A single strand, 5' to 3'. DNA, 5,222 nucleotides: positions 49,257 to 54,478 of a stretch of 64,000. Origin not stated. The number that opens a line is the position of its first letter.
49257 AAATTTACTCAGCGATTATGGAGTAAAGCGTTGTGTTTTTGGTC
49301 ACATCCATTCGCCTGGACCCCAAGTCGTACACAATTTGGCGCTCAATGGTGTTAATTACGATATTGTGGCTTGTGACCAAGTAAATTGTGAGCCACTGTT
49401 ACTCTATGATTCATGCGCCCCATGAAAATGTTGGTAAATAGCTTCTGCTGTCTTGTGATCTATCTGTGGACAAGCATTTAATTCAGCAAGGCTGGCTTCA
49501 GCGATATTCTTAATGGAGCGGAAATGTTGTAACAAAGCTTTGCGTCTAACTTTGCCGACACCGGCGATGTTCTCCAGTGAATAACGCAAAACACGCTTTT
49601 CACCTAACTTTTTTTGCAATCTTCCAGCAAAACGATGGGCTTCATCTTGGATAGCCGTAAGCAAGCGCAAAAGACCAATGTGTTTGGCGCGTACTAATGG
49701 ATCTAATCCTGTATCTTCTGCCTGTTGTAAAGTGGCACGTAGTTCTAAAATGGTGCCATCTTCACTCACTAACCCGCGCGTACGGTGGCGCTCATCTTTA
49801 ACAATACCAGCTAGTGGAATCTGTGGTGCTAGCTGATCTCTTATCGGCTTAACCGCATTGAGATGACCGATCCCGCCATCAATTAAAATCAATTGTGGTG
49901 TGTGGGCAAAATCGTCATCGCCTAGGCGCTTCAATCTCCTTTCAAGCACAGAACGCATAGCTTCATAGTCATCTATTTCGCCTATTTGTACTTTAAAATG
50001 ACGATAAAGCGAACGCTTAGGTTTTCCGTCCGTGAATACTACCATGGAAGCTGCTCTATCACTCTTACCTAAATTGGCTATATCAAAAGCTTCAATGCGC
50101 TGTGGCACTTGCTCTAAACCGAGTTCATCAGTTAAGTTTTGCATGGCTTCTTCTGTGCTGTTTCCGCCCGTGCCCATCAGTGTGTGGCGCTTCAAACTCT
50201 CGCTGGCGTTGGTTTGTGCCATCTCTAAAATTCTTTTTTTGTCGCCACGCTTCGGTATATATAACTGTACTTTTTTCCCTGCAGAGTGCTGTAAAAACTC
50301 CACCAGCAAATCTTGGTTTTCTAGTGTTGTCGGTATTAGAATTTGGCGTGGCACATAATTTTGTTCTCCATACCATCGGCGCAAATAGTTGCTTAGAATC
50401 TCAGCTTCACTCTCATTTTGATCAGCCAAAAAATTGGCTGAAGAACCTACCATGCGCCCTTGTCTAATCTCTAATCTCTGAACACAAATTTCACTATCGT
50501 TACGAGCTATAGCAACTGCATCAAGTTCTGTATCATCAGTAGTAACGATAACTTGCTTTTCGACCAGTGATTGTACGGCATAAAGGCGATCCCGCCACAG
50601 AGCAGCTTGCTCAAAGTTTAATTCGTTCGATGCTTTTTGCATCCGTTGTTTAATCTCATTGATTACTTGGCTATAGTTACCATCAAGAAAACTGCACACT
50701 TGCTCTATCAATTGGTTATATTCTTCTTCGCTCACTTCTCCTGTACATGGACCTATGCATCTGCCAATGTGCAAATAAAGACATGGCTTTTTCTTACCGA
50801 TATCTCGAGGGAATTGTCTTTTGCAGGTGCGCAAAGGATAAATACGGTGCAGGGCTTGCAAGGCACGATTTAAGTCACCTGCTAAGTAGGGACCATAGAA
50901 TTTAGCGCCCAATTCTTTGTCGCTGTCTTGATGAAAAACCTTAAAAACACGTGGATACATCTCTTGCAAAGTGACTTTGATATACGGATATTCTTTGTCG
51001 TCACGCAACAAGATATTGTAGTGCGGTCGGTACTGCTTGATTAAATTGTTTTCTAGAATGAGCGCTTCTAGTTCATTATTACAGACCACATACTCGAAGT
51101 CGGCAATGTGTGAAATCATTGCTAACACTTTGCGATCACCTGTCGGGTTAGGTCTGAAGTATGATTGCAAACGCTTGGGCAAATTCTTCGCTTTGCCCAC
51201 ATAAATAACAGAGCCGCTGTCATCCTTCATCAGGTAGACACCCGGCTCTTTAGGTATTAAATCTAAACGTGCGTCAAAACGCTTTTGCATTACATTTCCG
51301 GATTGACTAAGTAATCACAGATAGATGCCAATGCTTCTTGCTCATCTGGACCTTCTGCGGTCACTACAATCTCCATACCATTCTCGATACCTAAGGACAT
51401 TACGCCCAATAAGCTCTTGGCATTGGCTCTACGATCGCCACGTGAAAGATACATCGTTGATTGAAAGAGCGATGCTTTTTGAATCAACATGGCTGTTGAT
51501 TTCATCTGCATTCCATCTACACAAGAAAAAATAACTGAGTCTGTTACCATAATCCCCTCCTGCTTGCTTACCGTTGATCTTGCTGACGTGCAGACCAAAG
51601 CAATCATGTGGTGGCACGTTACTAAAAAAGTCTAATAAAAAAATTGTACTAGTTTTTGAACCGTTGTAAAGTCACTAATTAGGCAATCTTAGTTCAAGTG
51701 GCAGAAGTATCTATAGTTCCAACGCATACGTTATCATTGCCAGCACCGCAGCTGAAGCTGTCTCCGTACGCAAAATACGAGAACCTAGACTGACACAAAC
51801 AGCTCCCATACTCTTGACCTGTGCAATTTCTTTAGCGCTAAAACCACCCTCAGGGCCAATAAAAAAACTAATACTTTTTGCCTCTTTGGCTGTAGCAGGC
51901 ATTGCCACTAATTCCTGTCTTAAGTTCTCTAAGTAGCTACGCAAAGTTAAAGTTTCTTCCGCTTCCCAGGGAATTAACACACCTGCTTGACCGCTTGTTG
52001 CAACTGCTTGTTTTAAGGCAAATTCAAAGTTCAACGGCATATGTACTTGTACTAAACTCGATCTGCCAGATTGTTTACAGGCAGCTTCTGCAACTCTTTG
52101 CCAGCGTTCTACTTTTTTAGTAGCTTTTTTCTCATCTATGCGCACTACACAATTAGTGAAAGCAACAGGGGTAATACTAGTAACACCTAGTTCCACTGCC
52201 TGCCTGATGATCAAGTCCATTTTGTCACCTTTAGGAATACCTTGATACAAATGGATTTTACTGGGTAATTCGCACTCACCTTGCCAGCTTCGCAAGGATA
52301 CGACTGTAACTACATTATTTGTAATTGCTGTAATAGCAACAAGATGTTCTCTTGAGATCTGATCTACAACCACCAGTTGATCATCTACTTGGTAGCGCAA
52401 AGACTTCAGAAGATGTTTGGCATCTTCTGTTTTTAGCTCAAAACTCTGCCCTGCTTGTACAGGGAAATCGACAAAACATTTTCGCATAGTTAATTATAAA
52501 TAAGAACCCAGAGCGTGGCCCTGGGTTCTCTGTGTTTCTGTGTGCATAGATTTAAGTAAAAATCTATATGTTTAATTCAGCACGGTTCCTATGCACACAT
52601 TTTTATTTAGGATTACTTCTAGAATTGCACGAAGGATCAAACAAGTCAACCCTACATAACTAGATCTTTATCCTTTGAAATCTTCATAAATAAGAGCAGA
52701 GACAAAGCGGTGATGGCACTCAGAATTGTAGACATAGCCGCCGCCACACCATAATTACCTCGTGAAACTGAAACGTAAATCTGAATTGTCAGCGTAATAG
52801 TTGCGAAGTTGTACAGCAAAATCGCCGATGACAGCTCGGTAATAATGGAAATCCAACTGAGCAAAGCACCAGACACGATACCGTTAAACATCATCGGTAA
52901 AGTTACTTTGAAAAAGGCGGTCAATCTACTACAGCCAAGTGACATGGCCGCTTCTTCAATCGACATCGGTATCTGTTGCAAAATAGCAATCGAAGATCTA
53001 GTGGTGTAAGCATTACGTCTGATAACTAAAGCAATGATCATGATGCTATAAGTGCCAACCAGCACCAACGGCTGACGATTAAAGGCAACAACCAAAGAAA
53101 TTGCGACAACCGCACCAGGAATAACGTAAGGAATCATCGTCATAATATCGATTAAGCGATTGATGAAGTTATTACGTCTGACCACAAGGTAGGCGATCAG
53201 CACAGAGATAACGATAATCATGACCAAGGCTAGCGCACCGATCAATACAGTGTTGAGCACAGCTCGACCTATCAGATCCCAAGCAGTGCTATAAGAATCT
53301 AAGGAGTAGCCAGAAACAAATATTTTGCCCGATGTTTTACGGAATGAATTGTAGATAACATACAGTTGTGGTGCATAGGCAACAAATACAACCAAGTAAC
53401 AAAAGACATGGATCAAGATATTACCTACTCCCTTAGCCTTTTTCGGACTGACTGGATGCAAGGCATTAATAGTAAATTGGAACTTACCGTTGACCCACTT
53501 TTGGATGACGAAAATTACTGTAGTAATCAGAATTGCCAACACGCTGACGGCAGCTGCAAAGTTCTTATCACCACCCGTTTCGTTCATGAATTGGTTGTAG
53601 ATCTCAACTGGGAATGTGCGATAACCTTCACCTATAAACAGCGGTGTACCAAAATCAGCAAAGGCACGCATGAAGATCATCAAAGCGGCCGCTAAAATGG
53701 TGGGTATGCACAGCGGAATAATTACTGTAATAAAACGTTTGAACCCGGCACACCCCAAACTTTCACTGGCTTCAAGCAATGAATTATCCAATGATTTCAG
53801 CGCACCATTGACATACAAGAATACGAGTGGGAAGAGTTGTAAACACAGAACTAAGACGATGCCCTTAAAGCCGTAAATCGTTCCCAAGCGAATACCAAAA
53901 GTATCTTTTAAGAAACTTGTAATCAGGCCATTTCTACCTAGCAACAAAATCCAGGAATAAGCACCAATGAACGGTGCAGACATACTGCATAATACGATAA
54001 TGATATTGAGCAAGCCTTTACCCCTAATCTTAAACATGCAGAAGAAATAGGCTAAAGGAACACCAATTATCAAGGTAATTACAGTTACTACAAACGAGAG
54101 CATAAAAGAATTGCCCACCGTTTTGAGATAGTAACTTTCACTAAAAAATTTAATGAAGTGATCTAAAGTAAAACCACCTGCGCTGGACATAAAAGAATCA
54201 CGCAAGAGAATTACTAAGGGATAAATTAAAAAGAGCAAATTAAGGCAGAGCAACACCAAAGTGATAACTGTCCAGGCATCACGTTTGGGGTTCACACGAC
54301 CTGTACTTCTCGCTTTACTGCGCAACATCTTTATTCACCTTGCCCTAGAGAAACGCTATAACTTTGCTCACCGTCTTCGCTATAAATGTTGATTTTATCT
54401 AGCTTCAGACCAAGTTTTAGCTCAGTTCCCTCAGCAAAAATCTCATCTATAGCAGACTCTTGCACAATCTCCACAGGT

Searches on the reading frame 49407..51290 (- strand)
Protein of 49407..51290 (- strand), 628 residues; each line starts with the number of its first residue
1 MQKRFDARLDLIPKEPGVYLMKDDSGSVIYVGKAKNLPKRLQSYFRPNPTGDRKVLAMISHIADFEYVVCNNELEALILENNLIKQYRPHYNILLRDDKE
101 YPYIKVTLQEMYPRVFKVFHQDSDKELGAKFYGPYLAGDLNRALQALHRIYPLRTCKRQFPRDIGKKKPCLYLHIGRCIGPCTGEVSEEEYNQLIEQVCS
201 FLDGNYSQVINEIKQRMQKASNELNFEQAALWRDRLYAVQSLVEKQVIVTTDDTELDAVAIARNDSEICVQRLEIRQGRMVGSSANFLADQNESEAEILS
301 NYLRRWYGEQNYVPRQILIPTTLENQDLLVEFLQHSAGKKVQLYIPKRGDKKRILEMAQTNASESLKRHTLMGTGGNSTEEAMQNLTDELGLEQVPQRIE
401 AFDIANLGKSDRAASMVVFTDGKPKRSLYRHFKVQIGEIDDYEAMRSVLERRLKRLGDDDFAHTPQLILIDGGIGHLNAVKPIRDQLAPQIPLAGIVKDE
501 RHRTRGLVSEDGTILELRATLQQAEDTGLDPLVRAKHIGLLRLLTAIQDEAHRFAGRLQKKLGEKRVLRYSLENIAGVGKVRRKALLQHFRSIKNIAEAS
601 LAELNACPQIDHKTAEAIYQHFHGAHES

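Call 21: search_protein_families(library=pfam, proteins=[window:49407-51290:-])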
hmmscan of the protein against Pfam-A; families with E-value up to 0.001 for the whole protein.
window:49407-51290:- (628 aa): 6 families
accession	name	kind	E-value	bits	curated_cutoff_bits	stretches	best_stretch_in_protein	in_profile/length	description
PF08459.17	UvrC_RNaseH_dom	-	4.7e-43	147.2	22.3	1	388-555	2-158/159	UvrC RNAse H endonuclease domain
PF22920.2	UvrC_RNaseH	-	1.8e-33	115.3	24.3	1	256-369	2-116/116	UvrC Ribonuclease H-like domain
PF01541.30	GIY-YIG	-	3.6e-11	43.6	22.6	1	16-92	2-78/78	GIY-YIG catalytic domain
PF02151.25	UVR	-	1.2e-08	34.9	21.5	1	208-239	2-33/36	UvrB/uvrC motif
PF14520.12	HHH_5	-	2.5e-08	34.7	27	1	572-620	4-53/57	Helix-hairpin-helix domain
PF12826.13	HHH_2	-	1.6e-07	31.8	27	1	575-624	8-57/64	Helix-hairpin-helix motif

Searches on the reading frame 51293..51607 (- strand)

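Call 21: search_protein_families(library=pfam, proteins=[window:51293-51607:-])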
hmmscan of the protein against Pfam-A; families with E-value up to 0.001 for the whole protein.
window:51293-51607:- (105 aa): 1 family
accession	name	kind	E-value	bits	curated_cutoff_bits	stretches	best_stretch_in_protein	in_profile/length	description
PF00381.24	PTS-HPr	-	1.2e-21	76.9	23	1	24-100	4-79/81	PTS HPr component phosphorylation site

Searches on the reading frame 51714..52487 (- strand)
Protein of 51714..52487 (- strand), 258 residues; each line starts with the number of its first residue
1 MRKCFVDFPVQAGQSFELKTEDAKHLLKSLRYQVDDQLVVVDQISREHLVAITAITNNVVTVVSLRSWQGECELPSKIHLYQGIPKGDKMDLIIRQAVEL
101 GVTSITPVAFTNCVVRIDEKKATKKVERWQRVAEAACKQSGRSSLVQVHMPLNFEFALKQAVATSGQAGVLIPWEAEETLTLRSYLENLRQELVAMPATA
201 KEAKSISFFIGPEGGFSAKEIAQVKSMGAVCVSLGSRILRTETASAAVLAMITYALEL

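Call 21: search_protein_families(library=pfam, proteins=[window:51714-52487:-])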
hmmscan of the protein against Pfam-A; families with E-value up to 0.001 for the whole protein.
window:51714-52487:- (258 aa): 2 families
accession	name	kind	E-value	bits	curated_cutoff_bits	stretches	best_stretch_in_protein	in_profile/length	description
PF04452.19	Methyltrans_RNA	-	8.9e-50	168.9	23.9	1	73-252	2-164/165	RNA methyltransferase domain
PF20260.4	PUA_4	-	5e-07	30.2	23.9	1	19-61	2-44/48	RNA methyltransferase PUA domain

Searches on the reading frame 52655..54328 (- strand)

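Call 22: search_protein_families(library=pfam, proteins=[window:52655-54328:-])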
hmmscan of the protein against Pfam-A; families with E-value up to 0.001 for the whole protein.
window:52655-54328:- (558 aa): 1 family
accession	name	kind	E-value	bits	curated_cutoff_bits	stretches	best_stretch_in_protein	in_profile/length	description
PF00528.27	BPD_transp_1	-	2.2e-24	86.7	26.4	2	372-545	2-172/184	Binding-protein-dependent transport system inner membrane component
